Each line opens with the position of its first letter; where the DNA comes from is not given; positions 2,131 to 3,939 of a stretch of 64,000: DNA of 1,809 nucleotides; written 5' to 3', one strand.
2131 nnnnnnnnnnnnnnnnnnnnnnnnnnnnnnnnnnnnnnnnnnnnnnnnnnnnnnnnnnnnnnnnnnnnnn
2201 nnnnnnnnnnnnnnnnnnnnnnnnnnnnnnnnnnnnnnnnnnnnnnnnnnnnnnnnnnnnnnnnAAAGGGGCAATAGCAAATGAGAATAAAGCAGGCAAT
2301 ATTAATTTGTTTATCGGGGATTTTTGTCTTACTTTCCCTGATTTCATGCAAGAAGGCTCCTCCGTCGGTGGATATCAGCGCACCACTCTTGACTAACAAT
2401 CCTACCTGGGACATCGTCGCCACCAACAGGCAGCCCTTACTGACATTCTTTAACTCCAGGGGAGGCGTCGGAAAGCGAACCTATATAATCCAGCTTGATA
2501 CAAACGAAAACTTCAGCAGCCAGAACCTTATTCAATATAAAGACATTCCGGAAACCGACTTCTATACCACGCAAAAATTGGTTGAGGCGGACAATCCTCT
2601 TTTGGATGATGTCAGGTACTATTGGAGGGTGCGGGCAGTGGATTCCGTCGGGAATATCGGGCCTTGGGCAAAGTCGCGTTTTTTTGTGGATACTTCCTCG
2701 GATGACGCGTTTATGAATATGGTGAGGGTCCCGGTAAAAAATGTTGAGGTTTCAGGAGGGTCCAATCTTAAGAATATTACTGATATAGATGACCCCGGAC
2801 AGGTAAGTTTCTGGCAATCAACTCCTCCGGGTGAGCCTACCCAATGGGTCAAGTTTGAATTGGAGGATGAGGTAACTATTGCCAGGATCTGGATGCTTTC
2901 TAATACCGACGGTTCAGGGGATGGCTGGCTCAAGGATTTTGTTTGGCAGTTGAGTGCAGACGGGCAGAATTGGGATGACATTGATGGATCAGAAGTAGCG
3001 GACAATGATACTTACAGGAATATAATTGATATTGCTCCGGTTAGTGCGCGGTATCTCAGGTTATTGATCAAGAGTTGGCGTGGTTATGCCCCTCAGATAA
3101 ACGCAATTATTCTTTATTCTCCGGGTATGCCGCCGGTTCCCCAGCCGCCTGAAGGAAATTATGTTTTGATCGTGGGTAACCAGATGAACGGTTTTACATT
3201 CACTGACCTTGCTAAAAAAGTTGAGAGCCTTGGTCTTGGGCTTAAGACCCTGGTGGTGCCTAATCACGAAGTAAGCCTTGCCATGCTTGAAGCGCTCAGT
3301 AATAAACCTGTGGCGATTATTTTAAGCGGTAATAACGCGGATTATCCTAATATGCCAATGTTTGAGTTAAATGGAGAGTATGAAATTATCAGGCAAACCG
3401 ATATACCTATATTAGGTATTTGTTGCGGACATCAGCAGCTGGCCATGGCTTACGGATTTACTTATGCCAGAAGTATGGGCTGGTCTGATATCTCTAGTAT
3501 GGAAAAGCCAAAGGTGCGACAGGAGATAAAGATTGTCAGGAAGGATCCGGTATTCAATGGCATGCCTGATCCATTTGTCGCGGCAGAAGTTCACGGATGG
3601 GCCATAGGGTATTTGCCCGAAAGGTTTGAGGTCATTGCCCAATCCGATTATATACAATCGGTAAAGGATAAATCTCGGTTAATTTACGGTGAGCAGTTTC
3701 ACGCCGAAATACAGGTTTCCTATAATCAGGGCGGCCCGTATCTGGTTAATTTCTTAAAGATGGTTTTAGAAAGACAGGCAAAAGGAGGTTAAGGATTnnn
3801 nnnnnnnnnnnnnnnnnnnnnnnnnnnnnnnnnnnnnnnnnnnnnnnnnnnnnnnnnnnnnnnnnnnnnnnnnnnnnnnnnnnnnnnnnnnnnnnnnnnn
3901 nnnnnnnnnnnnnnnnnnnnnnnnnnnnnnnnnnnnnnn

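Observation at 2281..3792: Unusual domain fusion: lipoprotein signal + FN3-like + discoidin (F5/8 type C) + class I glutamine amidotransferase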

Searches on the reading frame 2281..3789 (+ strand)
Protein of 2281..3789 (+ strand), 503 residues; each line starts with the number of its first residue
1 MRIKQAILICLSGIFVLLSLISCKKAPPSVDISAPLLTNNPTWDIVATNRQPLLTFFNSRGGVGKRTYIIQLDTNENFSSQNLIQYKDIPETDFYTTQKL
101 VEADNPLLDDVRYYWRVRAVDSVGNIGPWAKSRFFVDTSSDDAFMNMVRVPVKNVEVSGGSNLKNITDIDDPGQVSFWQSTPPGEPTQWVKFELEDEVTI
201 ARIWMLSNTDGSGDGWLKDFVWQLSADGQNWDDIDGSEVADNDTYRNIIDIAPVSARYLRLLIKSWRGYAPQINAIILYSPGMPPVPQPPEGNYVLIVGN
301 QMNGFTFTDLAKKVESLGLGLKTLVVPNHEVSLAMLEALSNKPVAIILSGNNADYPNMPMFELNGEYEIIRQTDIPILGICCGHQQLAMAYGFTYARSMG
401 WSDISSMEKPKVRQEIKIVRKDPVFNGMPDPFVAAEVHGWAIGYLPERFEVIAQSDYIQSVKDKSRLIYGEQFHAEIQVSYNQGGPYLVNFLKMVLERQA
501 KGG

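Call 3: search_protein_families(library=pfam, proteins=[window:2281-3789:+], max_evalue=0.1)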
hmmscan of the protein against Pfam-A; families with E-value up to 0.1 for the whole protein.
window:2281-3789:+ (503 aa): 5 families
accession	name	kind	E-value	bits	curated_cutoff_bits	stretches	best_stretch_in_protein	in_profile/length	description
PF00117.34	GATase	-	1.6e-18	67.5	22.8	1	319-481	20-177/190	Glutamine amidotransferase class-I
PF00754.31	F5_F8_type_C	-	3.2e-15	56.8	28.2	1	162-269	13-118/127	F5/8 type C domain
PF22633.2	F5_F8_type_C_2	-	1.6e-09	38.6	27.8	1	175-261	9-91/91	NedA-like, galactose-binding domain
PF07722.19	Peptidase_C26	-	4e-07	30.4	20.5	1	372-476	103-219/219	Peptidase C26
PF25788.1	Ig_Rha78A_N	-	0.0059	17.3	27.4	1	103-135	67-99/105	Rha78A-like, N-terminal immunoglobulin domain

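Call 4: search_protein_families(library=ncbifam, proteins=[window:2281-3789:+], max_evalue=0.1)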
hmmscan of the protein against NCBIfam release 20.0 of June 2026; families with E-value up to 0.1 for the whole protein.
window:2281-3789:+ (503 aa): 26 families (the best 25 are shown)
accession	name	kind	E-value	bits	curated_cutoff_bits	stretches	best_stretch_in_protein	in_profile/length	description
NF001975.0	PRK00758.1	equivalog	2.9e-21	75.9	198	1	319-495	24-182/185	GMP synthase subunit A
TIGR00888.1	guaA_Nterm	equivalog_domain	1.7e-19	70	172.15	1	334-496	35-185/188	glutamine-hydrolyzing GMP synthase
NF011201.0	PRK14607.1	equivalog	9e-13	47.7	670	1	297-494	4-188/534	bifunctional anthranilate synthase component II/anthranilate phosphoribosyltransferase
NF000848.1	PRK00074.1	equivalog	1.2e-12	47.3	400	1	337-497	36-189/512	glutamine-hydrolyzing GMP synthase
NF005849.0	PRK07765.1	equivalog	2.4e-12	46.6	308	1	319-495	23-192/219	aminodeoxychorismate/anthranilate synthase component II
NF005946.0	PRK08007.1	equivalog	2.5e-11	43.4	332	1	318-493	21-186/187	aminodeoxychorismate synthase component 2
TIGR00566.1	trpG_papA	subfamily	4.8e-11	42.8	121.05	1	301-493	7-191/192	glutamine amidotransferase of anthranilate synthase or aminodeoxychorismate synthase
NF005271.0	PRK06774.1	equivalog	3.7e-10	39.5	340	1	318-493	21-190/191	aminodeoxychorismate synthase component II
NF006562.0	PRK09065.1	equivalog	4.1e-10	39.6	205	1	372-480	88-193/242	glutamine amidotransferase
NF005367.0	PRK06895.1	equivalog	4.3e-10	39.8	265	1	296-493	5-187/190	anthranilate synthase component II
NF005799.0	PRK07649.1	equivalog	3.7e-09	36.4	327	1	302-494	8-187/195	aminodeoxychorismate/anthranilate synthase component II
NF010081.0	PRK13566.1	equivalog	3.1e-08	32.3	645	1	331-495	562-720/729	anthranilate synthase component I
NF006462.0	PRK08857.1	equivalog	4.8e-08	32.8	345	1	303-493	9-191/193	aminodeoxychorismate/anthranilate synthase component II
NF005743.0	PRK07567.1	equivalog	1.9e-07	30.6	264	1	369-479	88-194/245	glutamine amidotransferase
TIGR01815.1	TrpE-clade3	equivalog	5.4e-07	28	739.15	1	287-501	511-710/717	anthranilate synthase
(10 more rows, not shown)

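Call 6: find_homologous_proteins(query=window:2281-3789:+)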
Query window:2281-3789:+ (503 aa): 318 proteins with E <= 0.001 among 8000 candidates; the best 120 are listed.
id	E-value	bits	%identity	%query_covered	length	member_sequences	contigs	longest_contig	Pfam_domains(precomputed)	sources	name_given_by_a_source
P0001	0.0e+0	1163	100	100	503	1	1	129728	PF00754.32,PF07722.20,PF00117.35,PF22633.4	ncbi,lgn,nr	ncbi:MAG: discoidin domain-containing protein [Candidatus Omnitrophica bacterium]|nr:discoidin domai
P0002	5.0e-263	891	75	99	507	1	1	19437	PF00754.32,PF07722.20,PF00117.35,PF22633.4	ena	-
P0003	9.1e-263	891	74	100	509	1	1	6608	PF00754.32,PF07722.20,PF00117.35,PF22633.4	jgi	jgi:GMP synthase-like glutamine amidotransferase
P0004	2.5e-255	866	74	96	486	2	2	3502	PF00754.32,PF07722.20,PF00117.35,PF22633.4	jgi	-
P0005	2.1e-252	856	71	98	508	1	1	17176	PF00754.32,PF07722.20,PF00117.35,PF22633.4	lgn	-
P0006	4.0e-252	855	72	99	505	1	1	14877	PF00754.32,PF07722.20,PF00117.35,PF22633.4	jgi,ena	-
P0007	4.1e-252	855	72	99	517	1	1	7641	PF00754.32,PF07722.20,PF00117.35,PF22633.4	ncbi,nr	ncbi:MAG: discoidin domain-containing protein [Candidatus Omnitrophica bacterium]|nr:discoidin domai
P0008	2.8e-251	853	73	98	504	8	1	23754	PF00754.32,PF07722.20,PF00117.35,PF22633.4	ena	-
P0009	8.2e-251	851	72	98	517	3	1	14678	PF00754.32,PF07722.20,PF00117.35,PF22633.4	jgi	-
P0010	2.0e-248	843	71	98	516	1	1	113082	PF00754.32,PF07722.20,PF00117.35,PF22633.4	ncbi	ncbi:MAG: discoidin domain-containing protein [Candidatus Omnitrophota bacterium]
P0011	5.8e-238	809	67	99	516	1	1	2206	PF00754.32,PF07722.20,PF00117.35,PF22633.4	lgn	-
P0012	1.1e-230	785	77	86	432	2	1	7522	PF00754.32,PF07722.20,PF00117.35,PF22633.4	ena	-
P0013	1.2e-217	742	63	98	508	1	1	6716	PF00754.32,PF00117.35,PF22633.4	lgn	-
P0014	5.0e-214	730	64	95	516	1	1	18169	PF00754.32,PF07722.20,PF00117.35,PF22633.4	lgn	-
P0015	5.2e-213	726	64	97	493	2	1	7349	PF00754.32,PF07722.20,PF00117.35,PF22633.4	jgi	-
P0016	2.2e-212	724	63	95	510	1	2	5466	PF00754.32,PF07722.20,PF00117.35,PF22633.4,PF25788.3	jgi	-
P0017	2.1e-211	721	61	97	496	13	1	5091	PF00754.32,PF07722.20,PF00117.35,PF22633.4,PF25788.3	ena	-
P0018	2.7e-210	718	59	100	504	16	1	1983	PF00754.32,PF07722.20,PF00117.35,PF22633.4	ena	-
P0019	4.0e-210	717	61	97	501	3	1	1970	PF00754.32,PF07722.20,PF00117.35,PF22633.4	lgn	-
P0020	1.6e-209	715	62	97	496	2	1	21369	PF00754.32,PF07722.20,PF00117.35,PF22633.4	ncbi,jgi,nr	ncbi:MAG: C26 family cysteine hydrolase domain-containing family [Deltaproteobacteria bacterium]|jgi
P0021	2.0e-209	715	63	93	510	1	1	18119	PF00754.32,PF07722.20,PF00117.35,PF22633.4,PF25788.3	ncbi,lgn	ncbi:MAG: discoidin domain-containing protein [Candidatus Omnitrophota bacterium]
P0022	4.3e-209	714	61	99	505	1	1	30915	PF00754.32,PF00117.35,PF22633.4,PF25788.3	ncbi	ncbi:discoidin domain-containing protein [Candidatus Omnitrophota bacterium]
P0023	4.5e-209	713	62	97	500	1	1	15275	PF00754.32,PF07722.20,PF00117.35,PF22633.4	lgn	-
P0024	7.2e-209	713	61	98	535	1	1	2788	PF00754.32,PF07722.20,PF00117.35,PF22633.4,PF25788.3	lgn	-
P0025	7.4e-209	713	62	97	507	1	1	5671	PF00754.32,PF07722.20,PF00117.35,PF22633.4,PF25788.3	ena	-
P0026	4.0e-208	710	60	99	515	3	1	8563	PF00754.32,PF07722.20,PF00117.35,PF22633.4,PF25788.3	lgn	-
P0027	4.4e-208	710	60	97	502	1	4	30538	PF00754.32,PF07722.20,PF00117.35,PF22633.4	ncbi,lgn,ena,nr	ncbi:MAG: discoidin domain-containing protein [Candidatus Omnitrophica bacterium]|nr:discoidin domai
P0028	7.6e-208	709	62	93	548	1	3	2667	PF00754.32,PF07722.20,PF00117.35,PF22633.4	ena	-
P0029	1.4e-207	709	60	99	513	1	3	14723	PF00754.32,PF07722.20,PF00117.35,PF22633.4,PF25788.3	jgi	-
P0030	4.6e-207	707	61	97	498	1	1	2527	PF00754.32,PF07722.20,PF00117.35,PF22633.4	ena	-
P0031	1.1e-206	706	60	97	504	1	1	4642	PF00754.32,PF00117.35,PF22633.4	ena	-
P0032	1.2e-206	706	61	99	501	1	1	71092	PF00754.32,PF07722.20,PF00117.35,PF22633.4,PF25788.3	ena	-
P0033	1.4e-206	705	63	96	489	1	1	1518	PF00754.32,PF00117.35,PF22633.4,PF25788.3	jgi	-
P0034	2.1e-206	705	60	98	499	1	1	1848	PF00754.32,PF07722.20,PF00117.35,PF22633.4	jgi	-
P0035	5.6e-206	703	61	99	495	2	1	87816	PF00754.32,PF07722.20,PF00117.35,PF22633.4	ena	-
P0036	1.0e-205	702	59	98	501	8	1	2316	PF00754.32,PF07722.20,PF00117.35,PF22633.4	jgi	jgi:GMP synthase-like glutamine amidotransferase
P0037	1.7e-205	702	59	99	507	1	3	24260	PF00754.32,PF07722.20,PF00117.35,PF22633.4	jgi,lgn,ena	-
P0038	2.4e-205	701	62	95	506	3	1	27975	PF00754.32,PF07722.20,PF00117.35,PF22633.4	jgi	-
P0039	4.5e-205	700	63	93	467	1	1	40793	PF00754.32,PF07722.20,PF00117.35,PF22633.4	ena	-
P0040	5.6e-205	700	60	98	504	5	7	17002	PF00754.32,PF07722.20,PF00117.35,PF22633.4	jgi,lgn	jgi:GMP synthase-like glutamine amidotransferase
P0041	3.5e-204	697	61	97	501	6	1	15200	PF00754.32,PF00117.35,PF22633.4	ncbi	-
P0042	3.9e-204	697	59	97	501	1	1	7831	PF00754.32,PF07722.20,PF00117.35,PF22633.4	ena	-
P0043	8.0e-204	696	61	98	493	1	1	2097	PF00754.32,PF07722.20,PF00117.35,PF22633.4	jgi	-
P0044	8.4e-204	696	62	96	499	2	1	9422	PF00754.32,PF07722.20,PF00117.35,PF22633.4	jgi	jgi:GMP synthase-like glutamine amidotransferase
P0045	3.4e-203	694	61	96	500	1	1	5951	PF00754.32,PF07722.20,PF00117.35,PF22633.4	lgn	-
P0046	3.8e-203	694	58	97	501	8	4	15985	PF00754.32,PF00117.35,PF22633.4,PF25788.3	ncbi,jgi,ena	-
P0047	7.8e-203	693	59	98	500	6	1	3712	PF00754.32,PF07722.20,PF00117.35,PF22633.4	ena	-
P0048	8.2e-203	693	60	99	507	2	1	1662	PF00754.32,PF07722.20,PF00117.35,PF22633.4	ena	-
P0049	1.4e-202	692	60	97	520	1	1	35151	PF00754.32,PF07722.20,PF00117.35,PF22633.4,PF25788.3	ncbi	-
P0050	2.7e-202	691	60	96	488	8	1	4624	PF00754.32,PF00117.35,PF22633.4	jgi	-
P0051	1.6e-201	689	59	98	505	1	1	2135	PF00754.32,PF07722.20,PF00117.35,PF22633.4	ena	-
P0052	2.8e-201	688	59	96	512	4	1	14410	PF00754.32,PF00117.35,PF22633.4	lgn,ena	-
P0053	2.4e-200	685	58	97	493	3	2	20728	PF00754.32,PF07722.20,PF00117.35,PF22633.4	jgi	-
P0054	3.0e-200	684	60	98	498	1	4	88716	PF00754.32,PF00117.35,PF22633.4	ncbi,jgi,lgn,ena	-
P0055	9.3e-200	683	61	93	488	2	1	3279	PF00754.32,PF07722.20,PF00117.35,PF22633.4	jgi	-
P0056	5.0e-199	680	62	93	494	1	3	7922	PF00754.32,PF07722.20,PF00117.35,PF22633.4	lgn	-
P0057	7.4e-199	680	60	98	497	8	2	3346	PF00754.32,PF07722.20,PF00117.35,PF22633.4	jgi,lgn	-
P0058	1.3e-198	679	60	93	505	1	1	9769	PF00754.32,PF07722.20,PF00117.35,PF22633.4,PF25788.3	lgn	-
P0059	1.8e-198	679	60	97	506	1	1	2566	PF00754.32,PF07722.20,PF00117.35,PF22633.4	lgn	-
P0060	2.1e-198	678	60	93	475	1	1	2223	PF00754.32,PF07722.20,PF00117.35,PF22633.4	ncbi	-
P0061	3.7e-198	677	58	98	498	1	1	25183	PF00754.32,PF00117.35,PF22633.4,PF25788.3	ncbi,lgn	-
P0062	4.1e-198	677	57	97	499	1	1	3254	PF00754.32,PF07722.20,PF00117.35,PF22633.4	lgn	-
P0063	5.2e-198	677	57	97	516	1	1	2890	PF00754.32,PF07722.20,PF00117.35,PF22633.4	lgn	-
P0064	5.8e-198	677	62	93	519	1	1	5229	PF00754.32,PF00117.35,PF22633.4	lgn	-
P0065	1.3e-197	676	60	96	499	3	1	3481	PF00754.32,PF00117.35,PF22633.4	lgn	-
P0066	2.3e-197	675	59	96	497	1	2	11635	PF00754.32,PF07722.20,PF00117.35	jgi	jgi:GMP synthase-like glutamine amidotransferase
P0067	2.8e-197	675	57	99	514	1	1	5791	PF00754.32,PF07722.20,PF00117.35,PF22633.4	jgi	jgi:GMP synthase-like glutamine amidotransferase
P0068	7.0e-197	673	59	98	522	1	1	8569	PF00754.32,PF00117.35,PF22633.4,PF25788.3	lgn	-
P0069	8.4e-197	673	61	92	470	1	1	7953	PF00754.32,PF00117.35,PF22633.4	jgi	-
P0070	1.4e-196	672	59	99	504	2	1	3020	PF00754.32,PF00117.35,PF22633.4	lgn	-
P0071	1.5e-196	672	58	99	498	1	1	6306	PF00754.32,PF00117.35,PF22633.4,PF25788.3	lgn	-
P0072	1.6e-196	672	60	93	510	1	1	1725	PF00754.32,PF07722.20,PF00117.35,PF22633.4,PF25788.3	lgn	-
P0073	1.7e-196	672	58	97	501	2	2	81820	PF00754.32,PF07722.20,PF00117.35,PF22633.4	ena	-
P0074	1.8e-196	672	62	93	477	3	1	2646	PF00754.32,PF07722.20,PF00117.35,PF22633.4,PF25788.3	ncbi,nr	ncbi:discoidin domain-containing protein, partial [Patescibacteria group bacterium]|nr:discoidin dom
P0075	4.3e-196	671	57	98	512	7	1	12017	PF00754.32,PF00117.35,PF22633.4,PF25788.3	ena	-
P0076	5.7e-196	670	57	98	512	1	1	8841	PF00754.32,PF00117.35,PF22633.4,PF25788.3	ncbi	-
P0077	5.6e-195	667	58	98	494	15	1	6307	PF00754.32,PF07722.20,PF00117.35,PF22633.4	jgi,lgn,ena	-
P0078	6.3e-195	667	60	93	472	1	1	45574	PF00754.32,PF07722.20,PF00117.35,PF22633.4,PF25788.3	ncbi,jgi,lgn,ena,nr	ncbi:discoidin domain-containing protein [Patescibacteria group bacterium]|nr:discoidin domain-conta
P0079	2.1e-193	662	61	91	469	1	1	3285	PF00754.32,PF00117.35,PF22633.4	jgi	jgi:GMP synthase-like glutamine amidotransferase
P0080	3.2e-193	661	56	99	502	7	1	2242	PF00754.32,PF00117.35,PF22633.4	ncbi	-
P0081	5.4e-193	660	58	97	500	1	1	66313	PF00754.32,PF07722.20,PF00117.35,PF22633.4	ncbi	ncbi:discoidin domain-containing protein [Candidatus Omnitrophota bacterium]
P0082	1.0e-192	660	59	96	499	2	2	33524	PF00754.32,PF00117.35,PF22633.4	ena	-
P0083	2.5e-192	658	60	93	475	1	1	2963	PF00754.32,PF07722.20,PF00117.35,PF22633.4,PF25788.3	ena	-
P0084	3.3e-192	658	60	92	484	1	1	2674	PF00754.32,PF07722.20,PF00117.35,PF22633.4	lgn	-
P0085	3.7e-192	658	56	98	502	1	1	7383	PF00754.32,PF00117.35,PF22633.4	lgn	-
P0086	8.8e-192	656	63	90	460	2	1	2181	PF00754.32,PF07722.20,PF00117.35,PF22633.4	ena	-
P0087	2.1e-191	655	60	93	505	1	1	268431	PF00754.32,PF07722.20,PF00117.35,PF22633.4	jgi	jgi:GMP synthase-like glutamine amidotransferase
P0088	1.2e-190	653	59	93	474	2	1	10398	PF00754.32,PF07722.20,PF00117.35,PF22633.4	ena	-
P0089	4.0e-190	651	55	99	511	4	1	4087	PF00754.32,PF00117.35,PF22633.4,PF25788.3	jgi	jgi:anthranilate/para-aminobenzoate synthase component II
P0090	5.5e-190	651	57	96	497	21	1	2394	PF00754.32,PF07722.20,PF00117.35,PF22633.4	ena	-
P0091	4.0e-189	648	58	97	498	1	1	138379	PF00754.32,PF07722.20,PF00117.35,PF22633.4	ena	-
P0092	4.2e-189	648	59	93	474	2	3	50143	PF00754.32,PF07722.20,PF00117.35,PF22633.4,PF25788.3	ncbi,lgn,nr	ncbi:discoidin domain-containing protein [Patescibacteria group bacterium]|nr:discoidin domain-conta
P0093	1.0e-188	646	82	67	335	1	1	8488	PF00754.32,PF07722.20,PF00117.35,PF22633.4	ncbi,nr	ncbi:MAG: discoidin domain-containing protein [Candidatus Omnitrophica bacterium]|nr:discoidin domai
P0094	2.0e-188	645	55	99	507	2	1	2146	PF00754.32,PF00117.35,PF22633.4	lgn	-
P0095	2.9e-187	642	57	96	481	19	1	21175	PF00754.32,PF07722.20,PF00117.35,PF22633.4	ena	-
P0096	6.0e-187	640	61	94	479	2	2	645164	PF00754.32,PF07722.20,PF00117.35,PF22633.4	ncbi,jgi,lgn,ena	ncbi:MAG: discoidin domain-containing protein [Patescibacteria group bacterium]|jgi:GMP synthase-lik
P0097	9.1e-187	640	59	93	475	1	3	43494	PF00754.32,PF07722.20,PF00117.35,PF22633.4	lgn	-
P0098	1.0e-186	640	54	96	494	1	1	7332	PF00754.32,PF07722.20,PF00117.35,PF22633.4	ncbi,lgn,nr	ncbi:MAG: discoidin domain-containing protein [Parachlamydiales bacterium]|nr:discoidin domain-conta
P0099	1.4e-186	639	58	92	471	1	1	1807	PF00754.32,PF00117.35,PF22633.4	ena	-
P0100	4.9e-186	637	57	93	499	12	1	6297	PF00754.32,PF00117.35,PF22633.4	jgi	-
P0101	1.7e-185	636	57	96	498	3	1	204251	PF00754.32,PF00117.35,PF22633.4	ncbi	-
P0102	2.7e-185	635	58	93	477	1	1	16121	PF00754.32,PF07722.20,PF00117.35,PF22633.4,PF25788.3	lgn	-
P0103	4.8e-185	634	56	99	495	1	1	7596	PF00754.32,PF00117.35,PF22633.4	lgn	-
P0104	6.8e-185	634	53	97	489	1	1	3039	PF00754.32,PF07722.20,PF00117.35,PF22633.4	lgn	-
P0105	6.0e-184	631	55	98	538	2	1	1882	PF00754.32,PF00117.35,PF22633.4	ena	-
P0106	1.0e-183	630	58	93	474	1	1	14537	PF00754.32,PF07722.20,PF00117.35,PF22633.4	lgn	-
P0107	3.4e-183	628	55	98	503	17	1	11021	PF00754.32,PF07722.20,PF00117.35,PF22633.4,PF25788.3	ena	-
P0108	5.6e-183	627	59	92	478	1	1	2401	PF00754.32,PF07722.20,PF00117.35,PF22633.4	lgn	-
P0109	2.4e-182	625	58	92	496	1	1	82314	PF00754.32,PF07722.20,PF00117.35,PF22633.4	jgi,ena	-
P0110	4.5e-182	624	54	97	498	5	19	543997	PF00754.32,PF00117.35,PF22633.4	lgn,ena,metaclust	metaclust:\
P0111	4.9e-182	624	59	93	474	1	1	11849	PF00754.32,PF07722.20,PF00117.35,PF22633.4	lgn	-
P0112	8.4e-182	624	60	93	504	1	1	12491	PF00754.32,PF07722.20,PF00117.35,PF22633.4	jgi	jgi:GMP synthase-like glutamine amidotransferase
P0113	1.6e-181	623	54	98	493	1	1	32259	PF00754.32,PF07722.20,PF00117.35,PF22633.4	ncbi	-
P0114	2.5e-181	622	54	96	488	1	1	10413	PF00754.32,PF00117.35,PF22633.4,PF25788.3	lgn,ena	-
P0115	8.6e-181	620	54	96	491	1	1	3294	PF00754.32,PF07722.20,PF00117.35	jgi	-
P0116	9.4e-181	620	54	98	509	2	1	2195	PF00754.32,PF07722.20,PF00117.35,PF22633.4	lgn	-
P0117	1.7e-180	619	56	94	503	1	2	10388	PF00754.32,PF07722.20,PF00117.35,PF22633.4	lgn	-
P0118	3.6e-180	618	57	94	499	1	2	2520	PF00754.32,PF07722.20,PF00117.35,PF22633.4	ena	-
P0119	6.9e-180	617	59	92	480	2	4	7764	PF00754.32,PF07722.20,PF00117.35,PF22633.4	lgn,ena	-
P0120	2.4e-179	615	58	94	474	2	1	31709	PF00754.32,PF07722.20,PF00117.35,PF22633.4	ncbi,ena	-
